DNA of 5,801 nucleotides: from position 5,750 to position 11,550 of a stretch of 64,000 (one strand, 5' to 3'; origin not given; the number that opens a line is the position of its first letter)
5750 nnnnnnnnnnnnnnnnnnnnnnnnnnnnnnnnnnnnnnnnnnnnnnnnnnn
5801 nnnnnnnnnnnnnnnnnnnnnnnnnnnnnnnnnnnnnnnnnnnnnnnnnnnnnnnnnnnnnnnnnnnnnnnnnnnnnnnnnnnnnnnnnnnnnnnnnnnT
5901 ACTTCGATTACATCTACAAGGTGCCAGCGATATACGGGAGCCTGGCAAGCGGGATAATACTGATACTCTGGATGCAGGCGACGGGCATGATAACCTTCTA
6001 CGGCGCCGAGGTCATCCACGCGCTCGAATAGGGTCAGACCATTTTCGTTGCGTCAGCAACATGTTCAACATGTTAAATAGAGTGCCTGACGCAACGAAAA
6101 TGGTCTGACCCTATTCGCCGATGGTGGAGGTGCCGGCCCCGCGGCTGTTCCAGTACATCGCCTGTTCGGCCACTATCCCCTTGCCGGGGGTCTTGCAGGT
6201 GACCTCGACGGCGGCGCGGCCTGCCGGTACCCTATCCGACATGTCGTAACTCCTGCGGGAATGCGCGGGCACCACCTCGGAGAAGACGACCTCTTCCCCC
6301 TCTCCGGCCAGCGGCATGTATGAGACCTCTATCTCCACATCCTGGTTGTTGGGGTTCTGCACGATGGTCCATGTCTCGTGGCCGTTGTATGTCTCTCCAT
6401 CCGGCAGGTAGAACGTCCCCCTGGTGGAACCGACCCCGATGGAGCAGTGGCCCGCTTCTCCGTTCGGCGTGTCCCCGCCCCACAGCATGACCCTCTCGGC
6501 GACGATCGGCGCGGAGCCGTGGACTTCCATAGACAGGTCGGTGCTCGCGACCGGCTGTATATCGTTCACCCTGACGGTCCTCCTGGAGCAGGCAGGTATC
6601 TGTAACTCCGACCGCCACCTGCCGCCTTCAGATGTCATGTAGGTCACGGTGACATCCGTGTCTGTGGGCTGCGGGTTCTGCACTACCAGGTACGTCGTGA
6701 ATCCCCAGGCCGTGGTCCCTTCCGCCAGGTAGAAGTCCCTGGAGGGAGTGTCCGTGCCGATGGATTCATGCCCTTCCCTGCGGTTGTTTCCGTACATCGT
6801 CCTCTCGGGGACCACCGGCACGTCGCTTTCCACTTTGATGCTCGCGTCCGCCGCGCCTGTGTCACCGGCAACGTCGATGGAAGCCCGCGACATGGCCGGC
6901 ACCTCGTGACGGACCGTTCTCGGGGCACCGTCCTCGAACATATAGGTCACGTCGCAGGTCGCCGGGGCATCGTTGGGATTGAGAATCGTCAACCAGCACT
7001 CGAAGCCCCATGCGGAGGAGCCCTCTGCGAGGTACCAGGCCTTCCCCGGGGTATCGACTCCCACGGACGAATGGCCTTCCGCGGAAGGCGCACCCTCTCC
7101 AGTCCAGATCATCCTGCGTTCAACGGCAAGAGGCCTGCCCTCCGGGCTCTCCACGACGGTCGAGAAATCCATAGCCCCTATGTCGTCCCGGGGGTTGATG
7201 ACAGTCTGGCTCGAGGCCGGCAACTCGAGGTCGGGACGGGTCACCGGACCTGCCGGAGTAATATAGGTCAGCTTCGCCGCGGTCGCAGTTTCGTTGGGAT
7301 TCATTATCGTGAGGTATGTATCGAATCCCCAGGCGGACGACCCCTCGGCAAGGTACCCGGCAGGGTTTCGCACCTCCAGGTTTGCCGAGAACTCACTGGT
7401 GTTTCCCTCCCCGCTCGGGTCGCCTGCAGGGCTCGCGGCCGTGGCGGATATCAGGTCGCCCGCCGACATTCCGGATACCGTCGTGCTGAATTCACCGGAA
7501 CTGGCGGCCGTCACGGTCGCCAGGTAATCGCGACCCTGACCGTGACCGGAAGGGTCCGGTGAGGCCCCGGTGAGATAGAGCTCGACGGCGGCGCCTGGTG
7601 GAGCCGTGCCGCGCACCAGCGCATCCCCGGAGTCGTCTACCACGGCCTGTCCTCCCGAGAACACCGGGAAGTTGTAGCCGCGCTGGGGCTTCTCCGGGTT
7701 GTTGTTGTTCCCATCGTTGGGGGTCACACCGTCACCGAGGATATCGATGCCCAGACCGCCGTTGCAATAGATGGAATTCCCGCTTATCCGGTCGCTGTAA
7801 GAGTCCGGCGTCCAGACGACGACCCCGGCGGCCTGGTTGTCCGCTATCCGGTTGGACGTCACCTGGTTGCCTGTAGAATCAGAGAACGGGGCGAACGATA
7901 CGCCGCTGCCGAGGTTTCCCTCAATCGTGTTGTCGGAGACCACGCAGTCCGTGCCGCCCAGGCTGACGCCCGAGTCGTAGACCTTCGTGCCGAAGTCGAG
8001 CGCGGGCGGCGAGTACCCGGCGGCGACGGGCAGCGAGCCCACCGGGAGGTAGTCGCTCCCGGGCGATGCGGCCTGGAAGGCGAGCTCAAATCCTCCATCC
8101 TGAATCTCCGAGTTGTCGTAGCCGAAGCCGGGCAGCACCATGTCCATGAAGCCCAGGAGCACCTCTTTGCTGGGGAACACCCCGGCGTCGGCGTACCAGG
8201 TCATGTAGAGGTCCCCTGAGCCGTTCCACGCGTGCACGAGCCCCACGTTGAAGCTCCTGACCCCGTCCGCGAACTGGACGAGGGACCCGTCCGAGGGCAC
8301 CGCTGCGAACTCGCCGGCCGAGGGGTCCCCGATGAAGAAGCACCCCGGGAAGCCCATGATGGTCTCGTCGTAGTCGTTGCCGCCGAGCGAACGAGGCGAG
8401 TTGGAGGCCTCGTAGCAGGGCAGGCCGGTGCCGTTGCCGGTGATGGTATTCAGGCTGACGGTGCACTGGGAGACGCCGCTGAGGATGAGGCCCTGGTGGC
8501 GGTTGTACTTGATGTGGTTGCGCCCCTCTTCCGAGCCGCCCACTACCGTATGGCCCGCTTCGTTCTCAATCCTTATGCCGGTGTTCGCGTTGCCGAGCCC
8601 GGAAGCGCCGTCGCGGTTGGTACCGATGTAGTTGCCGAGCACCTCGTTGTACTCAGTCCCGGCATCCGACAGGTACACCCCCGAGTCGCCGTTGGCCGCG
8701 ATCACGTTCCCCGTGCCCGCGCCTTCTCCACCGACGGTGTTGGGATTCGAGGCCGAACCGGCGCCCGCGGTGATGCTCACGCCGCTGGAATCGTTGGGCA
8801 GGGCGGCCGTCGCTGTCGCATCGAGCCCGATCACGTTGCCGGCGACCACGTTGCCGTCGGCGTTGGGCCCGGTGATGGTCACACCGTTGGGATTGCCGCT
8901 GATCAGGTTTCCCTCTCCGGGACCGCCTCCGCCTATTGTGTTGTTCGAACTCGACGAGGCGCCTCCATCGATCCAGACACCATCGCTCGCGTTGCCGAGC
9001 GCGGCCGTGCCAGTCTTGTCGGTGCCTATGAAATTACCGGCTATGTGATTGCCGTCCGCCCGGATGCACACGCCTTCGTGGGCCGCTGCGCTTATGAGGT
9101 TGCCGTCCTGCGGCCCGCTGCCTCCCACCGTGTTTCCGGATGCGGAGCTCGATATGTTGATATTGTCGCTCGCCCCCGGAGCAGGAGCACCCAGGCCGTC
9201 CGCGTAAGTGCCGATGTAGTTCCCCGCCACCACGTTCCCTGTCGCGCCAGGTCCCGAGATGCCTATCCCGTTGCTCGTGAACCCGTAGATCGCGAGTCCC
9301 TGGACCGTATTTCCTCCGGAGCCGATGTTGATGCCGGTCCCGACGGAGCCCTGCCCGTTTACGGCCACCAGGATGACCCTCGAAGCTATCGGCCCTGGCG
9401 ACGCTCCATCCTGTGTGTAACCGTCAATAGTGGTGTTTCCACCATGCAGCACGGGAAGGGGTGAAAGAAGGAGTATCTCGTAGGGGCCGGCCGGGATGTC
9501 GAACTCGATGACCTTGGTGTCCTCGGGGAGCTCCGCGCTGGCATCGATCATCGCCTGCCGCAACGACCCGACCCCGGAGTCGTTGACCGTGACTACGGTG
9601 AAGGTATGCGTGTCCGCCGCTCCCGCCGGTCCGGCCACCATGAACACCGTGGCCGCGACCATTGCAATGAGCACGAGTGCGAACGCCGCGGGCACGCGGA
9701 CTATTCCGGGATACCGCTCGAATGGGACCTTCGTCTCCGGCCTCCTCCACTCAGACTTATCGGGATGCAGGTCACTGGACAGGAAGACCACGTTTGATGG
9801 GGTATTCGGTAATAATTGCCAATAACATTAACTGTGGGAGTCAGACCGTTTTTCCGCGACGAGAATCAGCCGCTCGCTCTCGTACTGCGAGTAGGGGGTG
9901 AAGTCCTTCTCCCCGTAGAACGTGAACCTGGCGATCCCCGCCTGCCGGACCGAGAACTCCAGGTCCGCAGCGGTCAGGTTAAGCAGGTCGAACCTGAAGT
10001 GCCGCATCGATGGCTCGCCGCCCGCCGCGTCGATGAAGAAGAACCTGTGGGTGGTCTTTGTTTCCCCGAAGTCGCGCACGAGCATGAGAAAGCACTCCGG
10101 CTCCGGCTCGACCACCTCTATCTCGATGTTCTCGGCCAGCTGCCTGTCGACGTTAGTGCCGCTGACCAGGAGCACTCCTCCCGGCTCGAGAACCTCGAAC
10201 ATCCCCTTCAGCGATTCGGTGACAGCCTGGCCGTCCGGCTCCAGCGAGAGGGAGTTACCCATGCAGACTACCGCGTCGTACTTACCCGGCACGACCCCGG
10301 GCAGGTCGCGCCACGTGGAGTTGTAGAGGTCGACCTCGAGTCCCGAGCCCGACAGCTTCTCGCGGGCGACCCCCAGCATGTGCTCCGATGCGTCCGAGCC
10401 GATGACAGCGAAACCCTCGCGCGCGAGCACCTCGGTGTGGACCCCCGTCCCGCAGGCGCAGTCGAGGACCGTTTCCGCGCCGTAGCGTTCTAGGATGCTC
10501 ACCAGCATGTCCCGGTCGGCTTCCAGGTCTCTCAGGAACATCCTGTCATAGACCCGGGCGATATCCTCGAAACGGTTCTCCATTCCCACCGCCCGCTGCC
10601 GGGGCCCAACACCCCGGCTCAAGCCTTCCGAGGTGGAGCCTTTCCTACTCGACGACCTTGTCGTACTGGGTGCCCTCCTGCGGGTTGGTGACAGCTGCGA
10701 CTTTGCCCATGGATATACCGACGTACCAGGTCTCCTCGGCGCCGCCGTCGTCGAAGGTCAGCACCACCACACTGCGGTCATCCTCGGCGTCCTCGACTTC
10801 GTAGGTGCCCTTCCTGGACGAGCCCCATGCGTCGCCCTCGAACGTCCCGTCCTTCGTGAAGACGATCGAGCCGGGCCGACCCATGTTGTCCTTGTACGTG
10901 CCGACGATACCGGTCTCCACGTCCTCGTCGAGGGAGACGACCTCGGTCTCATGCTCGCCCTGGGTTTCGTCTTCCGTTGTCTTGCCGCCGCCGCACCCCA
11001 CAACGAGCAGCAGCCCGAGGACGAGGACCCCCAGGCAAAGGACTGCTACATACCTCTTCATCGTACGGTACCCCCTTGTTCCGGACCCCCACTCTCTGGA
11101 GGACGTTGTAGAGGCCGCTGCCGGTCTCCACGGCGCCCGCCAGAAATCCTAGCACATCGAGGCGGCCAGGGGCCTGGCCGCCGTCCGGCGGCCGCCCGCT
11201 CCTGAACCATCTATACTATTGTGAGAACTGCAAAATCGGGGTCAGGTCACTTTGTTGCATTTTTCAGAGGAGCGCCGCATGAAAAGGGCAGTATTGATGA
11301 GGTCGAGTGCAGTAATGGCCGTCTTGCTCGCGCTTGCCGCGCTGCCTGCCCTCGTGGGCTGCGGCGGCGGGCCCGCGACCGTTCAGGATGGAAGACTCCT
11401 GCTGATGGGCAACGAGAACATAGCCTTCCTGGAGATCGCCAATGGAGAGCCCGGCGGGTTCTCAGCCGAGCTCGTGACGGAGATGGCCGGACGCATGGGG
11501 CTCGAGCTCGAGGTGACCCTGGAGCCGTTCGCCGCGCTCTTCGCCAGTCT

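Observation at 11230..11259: Family of ~30-bp quasi-palindromic repeats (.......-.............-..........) in gene leaders and inside trpE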

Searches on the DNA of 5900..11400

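Call 51: search_rna_families(source=window, start=5900, end=11400, threshold=evalue, max_evalue=1)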
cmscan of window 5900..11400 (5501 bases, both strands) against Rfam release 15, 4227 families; matches with E-value up to 1: 1.
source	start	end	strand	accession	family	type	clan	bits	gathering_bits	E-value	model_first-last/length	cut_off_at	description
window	6363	6441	+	RF00223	IRES_Bip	Cis-reg; IRES;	-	18.1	40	0.025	1-263/263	no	bip internal ribosome entry site (IRES)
